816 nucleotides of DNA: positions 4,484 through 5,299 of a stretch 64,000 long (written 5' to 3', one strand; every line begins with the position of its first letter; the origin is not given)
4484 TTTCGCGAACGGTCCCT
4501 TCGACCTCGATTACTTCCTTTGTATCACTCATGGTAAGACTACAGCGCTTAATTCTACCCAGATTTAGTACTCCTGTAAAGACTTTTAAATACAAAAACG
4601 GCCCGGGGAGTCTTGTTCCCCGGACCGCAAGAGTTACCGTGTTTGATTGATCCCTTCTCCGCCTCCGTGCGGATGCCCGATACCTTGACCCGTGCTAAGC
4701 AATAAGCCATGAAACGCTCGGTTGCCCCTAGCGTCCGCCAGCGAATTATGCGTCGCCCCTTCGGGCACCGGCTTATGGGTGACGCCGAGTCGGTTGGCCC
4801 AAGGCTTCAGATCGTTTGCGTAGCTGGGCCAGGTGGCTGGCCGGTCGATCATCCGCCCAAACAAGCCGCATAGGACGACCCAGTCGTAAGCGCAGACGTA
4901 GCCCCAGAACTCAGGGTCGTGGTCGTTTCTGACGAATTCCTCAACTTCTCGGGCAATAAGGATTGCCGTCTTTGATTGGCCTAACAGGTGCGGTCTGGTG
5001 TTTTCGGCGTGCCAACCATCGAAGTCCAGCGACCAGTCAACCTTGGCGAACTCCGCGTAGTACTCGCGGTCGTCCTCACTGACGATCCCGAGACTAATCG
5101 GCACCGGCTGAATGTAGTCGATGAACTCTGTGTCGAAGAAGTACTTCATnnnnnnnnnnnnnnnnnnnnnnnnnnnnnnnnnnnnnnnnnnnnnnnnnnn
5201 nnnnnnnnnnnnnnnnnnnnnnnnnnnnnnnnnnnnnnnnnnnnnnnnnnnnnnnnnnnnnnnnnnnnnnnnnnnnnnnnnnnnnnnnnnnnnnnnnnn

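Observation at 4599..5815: HD-hydrolase plus DEDDh exonuclease cassette bracketed by 31-nt hairpin direct repeats inside the infA-upstream region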

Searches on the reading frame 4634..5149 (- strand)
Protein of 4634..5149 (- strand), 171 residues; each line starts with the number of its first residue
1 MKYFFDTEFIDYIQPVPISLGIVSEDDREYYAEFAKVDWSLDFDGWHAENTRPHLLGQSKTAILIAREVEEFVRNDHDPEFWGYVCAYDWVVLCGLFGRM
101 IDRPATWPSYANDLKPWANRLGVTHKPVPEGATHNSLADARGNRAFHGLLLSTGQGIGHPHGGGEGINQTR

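Call 7: search_protein_families(library=pfam, proteins=[window:4634-5149:-], max_evalue=0.01)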
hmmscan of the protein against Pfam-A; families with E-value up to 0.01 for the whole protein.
window:4634-5149:- (171 aa): 1 family
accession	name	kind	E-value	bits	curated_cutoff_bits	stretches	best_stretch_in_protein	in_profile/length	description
PF16473.11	Rv2179c-like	-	4.4e-07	30.2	27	1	3-144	3-170/177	3'-5' exoribonuclease Rv2179c-like domain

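Call 8: search_protein_families(library=ncbifam, proteins=[window:4634-5149:-], max_evalue=0.01)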
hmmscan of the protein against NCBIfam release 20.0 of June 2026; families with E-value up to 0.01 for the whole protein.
window:4634-5149:- (171 aa): 1 family
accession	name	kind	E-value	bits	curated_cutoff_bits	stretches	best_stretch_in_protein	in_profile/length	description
NF033638.1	RNase_AS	equivalog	2.9e-24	86.2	200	1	3-145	1-150/155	polyadenylate-specific 3'-exoribonuclease AS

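Call 9: search_protein_families(library=phrogs, proteins=[window:4634-5149:-], max_evalue=0.01)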
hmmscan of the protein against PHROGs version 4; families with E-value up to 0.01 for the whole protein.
window:4634-5149:- (171 aa): 1 family
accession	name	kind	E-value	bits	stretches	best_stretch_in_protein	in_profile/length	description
phrog_2259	-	DNA, RNA and nucleotide metabolism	6e-35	121.5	1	1-145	7-167/186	Rnase H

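Call 10: find_encoding_contigs(protein=window:4634-5149:-, flank=10000, max_places=10)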
Protein window:4634-5149:- (171 aa): 1 contig read that carries it; 1 place shown.
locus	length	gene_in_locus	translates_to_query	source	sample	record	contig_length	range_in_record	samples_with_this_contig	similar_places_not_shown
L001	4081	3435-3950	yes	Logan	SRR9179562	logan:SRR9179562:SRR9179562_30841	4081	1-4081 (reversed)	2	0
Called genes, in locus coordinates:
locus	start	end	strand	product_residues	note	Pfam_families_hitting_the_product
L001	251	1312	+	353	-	PF01259:SAICAR_synt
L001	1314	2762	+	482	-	PF00206:Lyase_1, PF08328:ASL_C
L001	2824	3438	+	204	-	-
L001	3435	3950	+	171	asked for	PF16473:Rv2179c-like (weak)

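Call 16: search_dna_similar(query=window:4634-5149:-, collection=phages, mode=protein, max_evalue=0.001, max_rows=30)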
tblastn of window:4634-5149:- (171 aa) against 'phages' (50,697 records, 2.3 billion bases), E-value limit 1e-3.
Records with a match: 295; places in all: 295; records where one place covers at least 80% of the query: 262.
Best place of each record, by identity: <60% 295.
By first word of the organism name: Streptomyces 125; Mycobacterium 64; Bacillus 33; Enterococcus 29; Gordonia 17; Cellulophaga 13; Arthrobacter 6; Tunturiibacter 2; uncultured 1; Corynebacterium 1; and 4 more.
By host as written in the record: Streptomyces griseus ATCC 10137 52; Mycobacterium smegmatis mc2 155 41; Streptomyces lividans JI 1326 29; Streptomyces viridochromogenes DSM40736 10; Bacillus subtilis 10; Streptomyces mirabilis NRRL B-2400 9; Mycobacterium smegmatis mc#155 9; Streptomyces griseofuscus ATCC 23916 8; and 56 more.
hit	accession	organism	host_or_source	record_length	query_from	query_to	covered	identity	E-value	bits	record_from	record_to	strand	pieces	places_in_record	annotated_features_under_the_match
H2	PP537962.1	Gordonia phage Morgana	Gordonia rubripertincta NRRL B-16540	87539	1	150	88%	42.0%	7e-24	102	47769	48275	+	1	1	74: DnaQ-like DNA polymerase III subunit | 73: hypothetical protein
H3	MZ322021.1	Gordonia phage Cafasso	Gordonia rubripertincta NRRL B-16540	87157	1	150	88%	40.2%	6e-24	102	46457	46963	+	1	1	71: DnaQ-like DNA polymerase III subunit | 70: hypothetical protein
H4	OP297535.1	Gordonia phage ObLaDi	Gordonia rubripertincta NRRL B-16540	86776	1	150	88%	40.2%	1e-23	102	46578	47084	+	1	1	71: DnaQ-like DNA polymerase III subunit | 70: hypothetical protein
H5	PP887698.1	Tunturiibacter phage Tunturi_1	Tunturiibacter psychrotolerans X5P2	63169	1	144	84%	41.9%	3e-24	103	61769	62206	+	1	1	Rnase H | hypothetical protein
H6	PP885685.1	Tunturiibacter phage Tunturi_2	Tunturiibacter psychrotolerans X5P2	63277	1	144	84%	41.9%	4e-24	103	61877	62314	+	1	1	Rnase H | hypothetical protein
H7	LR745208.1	uncultured phage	metagenomic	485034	2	150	87%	40.3%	1e-21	96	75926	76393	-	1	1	record has no annotation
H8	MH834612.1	Arthrobacter phage Faja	Arthrobacter globiformis NRRL B-2979 SEA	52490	1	141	82%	42.2%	5e-22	97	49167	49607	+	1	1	88: DnaQ-like DNA polymerase III subunit | 87: RusA-like resolvase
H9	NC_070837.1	Arthrobacter phage Faja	Arthrobacter globiformis NRRL B-2979 SEA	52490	1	141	82%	42.2%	5e-22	97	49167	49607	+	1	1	88: Rnase H | 87: RusA-like Holliday junction resolvase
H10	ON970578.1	Gordonia phage Aleemily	Gordonia rubripertincta NRRL B-16540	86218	1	150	88%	39.6%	1e-21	96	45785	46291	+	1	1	69: DnaQ-like DNA polymerase III subunit | 68: hypothetical protein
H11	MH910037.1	Arthrobacter phage Isolde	Arthrobacter globiformis NRRL B-2979 SEA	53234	1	147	86%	38.6%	2e-21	95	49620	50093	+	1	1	88: DnaQ-like DNA polymerase III subunit | 87: RusA-like resolvase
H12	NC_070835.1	Arthrobacter phage Isolde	Arthrobacter globiformis NRRL B-2979 SEA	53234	1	147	86%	38.6%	2e-21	95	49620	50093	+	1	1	88: Rnase H | 87: RusA-like Holliday junction resolvase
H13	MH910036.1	Arthrobacter phage Hestia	Arthrobacter globiformis NRRL B-2979 SEA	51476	1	147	86%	38.0%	1e-20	93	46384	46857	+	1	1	81: DnaQ-like DNA polymerase III subunit | 80: RusA-like resolvase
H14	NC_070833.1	Arthrobacter phage Hestia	Arthrobacter globiformis NRRL B-2979 SEA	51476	1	147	86%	38.0%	1e-20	93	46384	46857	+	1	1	81: Rnase H | 80: RusA-like Holliday junction resolvase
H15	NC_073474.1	Gordonia phage VanLee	Gordonia rubripertincta NRRL B-16540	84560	1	145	85%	38.4%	8e-20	91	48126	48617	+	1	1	87: DnaQ-like DNA polymerase III subunit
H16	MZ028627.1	Gordonia phage VanLee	Gordonia rubripertincta NRRL B-16540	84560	1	145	85%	38.4%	8e-20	91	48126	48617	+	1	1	87: DnaQ-like DNA polymerase III subunit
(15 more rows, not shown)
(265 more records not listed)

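Call 27: find_homologous_proteins(query=window:4634-5149:-, max_evalue=0.001)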
Query window:4634-5149:- (171 aa): 291 proteins with E <= 0.001 among 307 candidates; the best 120 are listed.
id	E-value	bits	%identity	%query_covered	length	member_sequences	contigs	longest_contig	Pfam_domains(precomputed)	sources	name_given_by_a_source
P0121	4.5e-118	410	100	100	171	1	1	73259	PF16473.12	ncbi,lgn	-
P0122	3.2e-34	136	49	89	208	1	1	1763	PF16473.12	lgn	-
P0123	3.3e-34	136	52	85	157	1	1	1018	PF16473.12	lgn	-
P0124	6.6e-34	135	50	84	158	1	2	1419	PF16473.12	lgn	-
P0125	7.3e-33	132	46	88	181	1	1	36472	PF16473.12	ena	-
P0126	1.9e-32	131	52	84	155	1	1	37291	PF16473.12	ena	-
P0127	3.3e-32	130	50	84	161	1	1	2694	PF16473.12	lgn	-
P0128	3.7e-32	130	45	91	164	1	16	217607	PF16473.12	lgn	-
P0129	5.2e-32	129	45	88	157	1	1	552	PF16473.12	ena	-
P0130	7.8e-31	125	49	89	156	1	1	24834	PF16473.12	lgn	-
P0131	9.9e-31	125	45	82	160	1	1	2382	PF16473.12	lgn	-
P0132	1.8e-30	124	45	92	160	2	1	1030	PF16473.12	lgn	-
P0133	1.9e-30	124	46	85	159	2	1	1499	PF16473.12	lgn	-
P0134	2.0e-30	124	49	84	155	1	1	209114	PF16473.12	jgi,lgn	jgi:hypothetical protein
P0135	3.7e-30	123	42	94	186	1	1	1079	PF16473.12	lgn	-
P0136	7.1e-30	122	45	92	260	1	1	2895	PF16473.12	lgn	-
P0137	1.1e-29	122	45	84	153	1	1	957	PF16473.12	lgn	-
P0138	1.1e-29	122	45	82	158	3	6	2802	PF16473.12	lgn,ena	-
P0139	8.1e-29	119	46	91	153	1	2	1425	PF16473.12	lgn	-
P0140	4.6e-28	116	47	84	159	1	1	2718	PF16473.12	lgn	-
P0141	4.7e-28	116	42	84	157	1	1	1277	PF16473.12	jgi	-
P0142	4.9e-28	116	46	90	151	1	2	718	PF16473.12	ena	-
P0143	1.8e-27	114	39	84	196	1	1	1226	PF16473.12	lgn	-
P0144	4.1e-27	113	46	84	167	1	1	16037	PF16473.12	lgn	-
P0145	4.6e-27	113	44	84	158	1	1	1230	PF16473.12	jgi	jgi:hypothetical protein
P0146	1.1e-26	112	41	90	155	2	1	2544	PF16473.12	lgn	-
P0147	1.5e-26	111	42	84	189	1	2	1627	PF16473.12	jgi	jgi:hypothetical protein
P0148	2.1e-26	111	43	89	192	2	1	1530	PF16473.12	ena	-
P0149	7.3e-26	109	41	84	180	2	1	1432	PF16473.12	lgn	-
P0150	9.3e-26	109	42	90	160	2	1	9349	PF16473.12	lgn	-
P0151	1.7e-25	108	44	88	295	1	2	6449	PF16473.12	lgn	-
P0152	1.7e-25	108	40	88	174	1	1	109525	PF16473.12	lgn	-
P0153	2.2e-25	108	44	88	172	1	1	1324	PF16473.12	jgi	jgi:hypothetical protein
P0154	2.6e-25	107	43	89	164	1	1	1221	PF16473.12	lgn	-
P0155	3.9e-25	107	36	88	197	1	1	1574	PF16473.12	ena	-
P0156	4.1e-25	107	44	92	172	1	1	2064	PF16473.12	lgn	-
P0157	4.6e-25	107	41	90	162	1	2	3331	PF16473.12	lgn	-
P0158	4.6e-25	107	39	89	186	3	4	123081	PF16473.12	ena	-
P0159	5.1e-25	106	40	88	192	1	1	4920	PF16473.12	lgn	-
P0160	6.9e-25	106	42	84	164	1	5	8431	PF16473.12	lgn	-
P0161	7.1e-25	106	42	89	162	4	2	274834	PF16473.12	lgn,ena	-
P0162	8.1e-25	106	42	87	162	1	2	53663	PF16473.12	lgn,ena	-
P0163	9.0e-25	106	38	94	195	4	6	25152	PF16473.12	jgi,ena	-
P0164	9.5e-25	106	44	84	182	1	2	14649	PF16473.12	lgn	-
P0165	9.9e-25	105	42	88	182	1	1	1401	PF16473.12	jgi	jgi:hypothetical protein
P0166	1.3e-24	105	42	92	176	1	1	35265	PF16473.12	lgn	-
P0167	1.5e-24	105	44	82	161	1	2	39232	PF16473.12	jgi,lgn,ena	jgi:hypothetical protein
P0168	2.0e-24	104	45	82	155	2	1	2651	PF16473.12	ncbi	-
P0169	2.5e-24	104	41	91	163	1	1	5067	PF16473.12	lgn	-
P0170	2.6e-24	104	38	91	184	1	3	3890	PF16473.12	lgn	-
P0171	2.7e-24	104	40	87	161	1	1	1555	PF16473.12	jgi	-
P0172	2.9e-24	104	43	88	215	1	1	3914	PF16473.12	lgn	-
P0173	2.9e-24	104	42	82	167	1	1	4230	PF16473.12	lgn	-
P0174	3.2e-24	104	44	82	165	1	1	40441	PF16473.12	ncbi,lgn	-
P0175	3.7e-24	104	43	87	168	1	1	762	PF16473.12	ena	-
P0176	4.3e-24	103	39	88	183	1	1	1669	PF16473.12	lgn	-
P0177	4.5e-24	103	43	85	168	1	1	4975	PF16473.12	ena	-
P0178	5.0e-24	103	38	89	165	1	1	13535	PF16473.12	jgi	jgi:hypothetical protein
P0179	7.2e-24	103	44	84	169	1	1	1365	PF16473.12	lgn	-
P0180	1.1e-23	102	44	72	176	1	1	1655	PF16473.12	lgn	-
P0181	1.4e-23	102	42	90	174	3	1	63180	PF16473.12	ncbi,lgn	-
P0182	1.5e-23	102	41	82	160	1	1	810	PF16473.12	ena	-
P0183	1.5e-23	102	41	88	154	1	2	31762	PF16473.12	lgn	-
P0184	2.6e-23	101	40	88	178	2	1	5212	PF16473.12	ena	-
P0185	2.8e-23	101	39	89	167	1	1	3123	PF16473.12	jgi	jgi:hypothetical protein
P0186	3.2e-23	101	43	82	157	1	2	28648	PF16473.12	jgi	jgi:hypothetical protein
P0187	4.3e-23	100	37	92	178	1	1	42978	PF16473.12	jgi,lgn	jgi:hypothetical protein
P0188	4.5e-23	100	40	88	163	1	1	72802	PF16473.12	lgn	-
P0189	4.6e-23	100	39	92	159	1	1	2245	PF16473.12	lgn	-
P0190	6.2e-23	100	45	84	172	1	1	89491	PF16473.12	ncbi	-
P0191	7.3e-23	99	42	84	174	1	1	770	PF16473.12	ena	-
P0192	8.3e-23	99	41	85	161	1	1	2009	PF16473.12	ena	-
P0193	8.4e-23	99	39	92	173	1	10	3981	PF16473.12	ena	-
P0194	9.6e-23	99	50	61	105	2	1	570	PF16473.12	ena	-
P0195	1.0e-22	99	39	91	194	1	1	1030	PF16473.12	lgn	-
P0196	1.2e-22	99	43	84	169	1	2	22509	PF16473.12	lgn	-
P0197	1.2e-22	99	39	84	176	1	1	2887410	PF16473.12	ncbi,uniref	ncbi:3'-5' exoribonuclease [Synechococcus elongatus IITB4]|uniref:3'-5' exoribonuclease domain-conta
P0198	1.5e-22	98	39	92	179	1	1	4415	PF16473.12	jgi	jgi:hypothetical protein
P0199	1.6e-22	98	38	88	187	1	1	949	PF16473.12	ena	-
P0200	2.1e-22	98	36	89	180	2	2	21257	PF16473.12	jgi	-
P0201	2.6e-22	98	35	88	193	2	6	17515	PF16473.12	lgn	-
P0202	3.4e-22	97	41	89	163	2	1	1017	PF16473.12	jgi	jgi:hypothetical protein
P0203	3.6e-22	97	38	88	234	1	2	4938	PF16473.12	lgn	-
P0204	4.6e-22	97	40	92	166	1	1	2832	PF16473.12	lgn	-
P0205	4.9e-22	97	39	94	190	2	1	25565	PF16473.12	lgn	-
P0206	5.2e-22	97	37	91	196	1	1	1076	PF16473.12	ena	-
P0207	5.7e-22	96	43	82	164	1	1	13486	PF16473.12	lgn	-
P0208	6.0e-22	96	41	88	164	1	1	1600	PF16473.12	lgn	-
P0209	8.3e-22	96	35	92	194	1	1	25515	PF16473.12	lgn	-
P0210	8.4e-22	96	39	91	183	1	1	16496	PF16473.12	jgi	jgi:hypothetical protein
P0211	9.4e-22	96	41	88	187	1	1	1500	PF16473.12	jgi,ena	-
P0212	1.0e-21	96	41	92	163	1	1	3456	PF16473.12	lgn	-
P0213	1.1e-21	96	36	88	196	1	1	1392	PF16473.12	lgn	-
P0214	1.4e-21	95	37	88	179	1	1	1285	PF16473.12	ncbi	-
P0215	2.0e-21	95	39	85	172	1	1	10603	PF16473.12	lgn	-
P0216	2.1e-21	95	34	89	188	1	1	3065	PF16473.12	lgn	-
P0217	2.1e-21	95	41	89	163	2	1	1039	PF16473.12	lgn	-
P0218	2.8e-21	94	39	94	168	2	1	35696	PF16473.12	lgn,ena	-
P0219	3.5e-21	94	38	87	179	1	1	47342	PF16473.12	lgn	-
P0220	4.0e-21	94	40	89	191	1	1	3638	PF16473.12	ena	-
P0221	4.8e-21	93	40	87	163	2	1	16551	PF16473.12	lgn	-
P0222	5.0e-21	93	39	82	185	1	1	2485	PF16473.12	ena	-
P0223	5.2e-21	93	44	82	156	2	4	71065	PF16473.12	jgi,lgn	jgi:hypothetical protein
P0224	5.4e-21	93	41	88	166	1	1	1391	PF16473.12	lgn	-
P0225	5.9e-21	93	38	88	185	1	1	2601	PF16473.12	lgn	-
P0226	7.6e-21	93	40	82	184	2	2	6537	PF16473.12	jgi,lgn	jgi:hypothetical protein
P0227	8.1e-21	93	35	89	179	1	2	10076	PF16473.12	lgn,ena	-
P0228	8.2e-21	93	38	84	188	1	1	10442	PF16473.12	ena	-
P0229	8.2e-21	93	36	91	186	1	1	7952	PF16473.12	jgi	jgi:hypothetical protein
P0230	8.4e-21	93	39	82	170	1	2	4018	PF16473.12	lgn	-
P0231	9.9e-21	92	37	88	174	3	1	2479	PF16473.12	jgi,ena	-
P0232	1.1e-20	92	35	95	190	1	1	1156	PF16473.12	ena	-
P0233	1.4e-20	92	40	90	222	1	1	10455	PF16473.12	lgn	-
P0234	1.5e-20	92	41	80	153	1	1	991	PF16473.12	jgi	-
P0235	1.7e-20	92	40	87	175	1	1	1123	PF16473.12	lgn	-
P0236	1.8e-20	92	37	84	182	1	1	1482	PF16473.12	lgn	-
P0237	1.8e-20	92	40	85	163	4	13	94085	PF16473.12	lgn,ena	-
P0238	2.0e-20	91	40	88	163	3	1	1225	PF16473.12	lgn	-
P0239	2.3e-20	91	39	84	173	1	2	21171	PF16473.12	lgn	-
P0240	3.6e-20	91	38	82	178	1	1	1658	PF16473.12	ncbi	-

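Call 28: find_encoding_contigs(protein=P0126, flank=6000, max_places=2)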
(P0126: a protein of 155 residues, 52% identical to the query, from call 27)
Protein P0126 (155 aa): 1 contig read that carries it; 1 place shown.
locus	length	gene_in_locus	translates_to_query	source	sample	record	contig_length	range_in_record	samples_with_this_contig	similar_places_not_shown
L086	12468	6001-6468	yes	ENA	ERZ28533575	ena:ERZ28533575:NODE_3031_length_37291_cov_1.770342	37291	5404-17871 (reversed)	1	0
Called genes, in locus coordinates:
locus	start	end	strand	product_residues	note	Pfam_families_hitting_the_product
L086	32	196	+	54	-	-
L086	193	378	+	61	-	-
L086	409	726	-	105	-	-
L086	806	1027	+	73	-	-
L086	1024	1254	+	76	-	-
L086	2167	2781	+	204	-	-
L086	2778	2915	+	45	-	-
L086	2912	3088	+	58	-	-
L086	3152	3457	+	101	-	-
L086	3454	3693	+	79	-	-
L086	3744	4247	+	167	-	-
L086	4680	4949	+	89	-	-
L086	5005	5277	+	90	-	-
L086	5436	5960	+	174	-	-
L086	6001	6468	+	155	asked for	PF16473:Rv2179c-like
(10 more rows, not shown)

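Call 29: find_encoding_contigs(protein=P0128, flank=6000, max_places=2)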
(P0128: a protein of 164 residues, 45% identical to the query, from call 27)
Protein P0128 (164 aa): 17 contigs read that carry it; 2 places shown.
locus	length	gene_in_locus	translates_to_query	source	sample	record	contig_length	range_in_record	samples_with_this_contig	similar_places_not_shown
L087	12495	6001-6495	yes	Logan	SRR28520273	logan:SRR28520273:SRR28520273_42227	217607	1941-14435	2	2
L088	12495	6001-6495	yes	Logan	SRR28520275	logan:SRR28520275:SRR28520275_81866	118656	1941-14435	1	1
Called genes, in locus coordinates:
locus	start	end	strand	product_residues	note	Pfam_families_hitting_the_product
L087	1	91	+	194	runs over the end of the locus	PF18143:HAD_SAK_2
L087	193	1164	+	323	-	-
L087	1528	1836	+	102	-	-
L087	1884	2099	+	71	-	-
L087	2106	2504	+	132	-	-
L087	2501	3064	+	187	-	PF03013:Pyr_excise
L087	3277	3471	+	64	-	-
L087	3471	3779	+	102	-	-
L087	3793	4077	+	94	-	-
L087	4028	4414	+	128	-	-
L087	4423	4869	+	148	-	-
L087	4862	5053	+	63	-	-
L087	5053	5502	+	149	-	-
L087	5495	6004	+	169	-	-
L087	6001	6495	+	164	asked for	PF16473:Rv2179c-like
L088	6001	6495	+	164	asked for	PF16473:Rv2179c-like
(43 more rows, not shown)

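Call 59: search_solved_structures(query=window:4634-5149:-, max_evalue=0.01, show_alignments=1)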
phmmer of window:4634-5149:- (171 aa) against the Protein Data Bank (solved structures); distinct sequences matched with E-value up to 0.01: 3.
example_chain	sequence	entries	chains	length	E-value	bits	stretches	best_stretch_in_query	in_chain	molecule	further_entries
6s0m_A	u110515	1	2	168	9.6e-19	71.2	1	1-154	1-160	3'-5' exoribonuclease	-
4oke_A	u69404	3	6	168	2.2e-18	70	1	2-154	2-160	3'-5' exoribonuclease Rv2179c/MT2234.1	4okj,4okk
4hec_A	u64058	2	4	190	3.2e-18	69.5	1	2-154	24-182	Putative uncharacterized protein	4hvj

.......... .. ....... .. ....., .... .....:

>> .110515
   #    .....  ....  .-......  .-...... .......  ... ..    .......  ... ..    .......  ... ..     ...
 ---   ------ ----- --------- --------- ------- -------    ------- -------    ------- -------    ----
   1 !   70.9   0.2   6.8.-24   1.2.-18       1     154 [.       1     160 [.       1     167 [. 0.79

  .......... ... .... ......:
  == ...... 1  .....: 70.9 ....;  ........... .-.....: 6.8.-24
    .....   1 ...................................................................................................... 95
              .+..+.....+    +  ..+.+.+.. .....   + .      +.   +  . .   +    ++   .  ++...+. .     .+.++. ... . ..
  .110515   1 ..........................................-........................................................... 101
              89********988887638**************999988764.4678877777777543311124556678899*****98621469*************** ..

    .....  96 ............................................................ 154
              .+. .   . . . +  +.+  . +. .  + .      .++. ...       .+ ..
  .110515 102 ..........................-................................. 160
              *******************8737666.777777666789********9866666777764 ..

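Call 94: search_protein_families(library=padloc, proteins=[window:4634-5149:-], max_evalue=0.01)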
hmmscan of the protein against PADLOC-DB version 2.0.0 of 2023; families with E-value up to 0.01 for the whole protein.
window:4634-5149:- (171 aa): 0 families
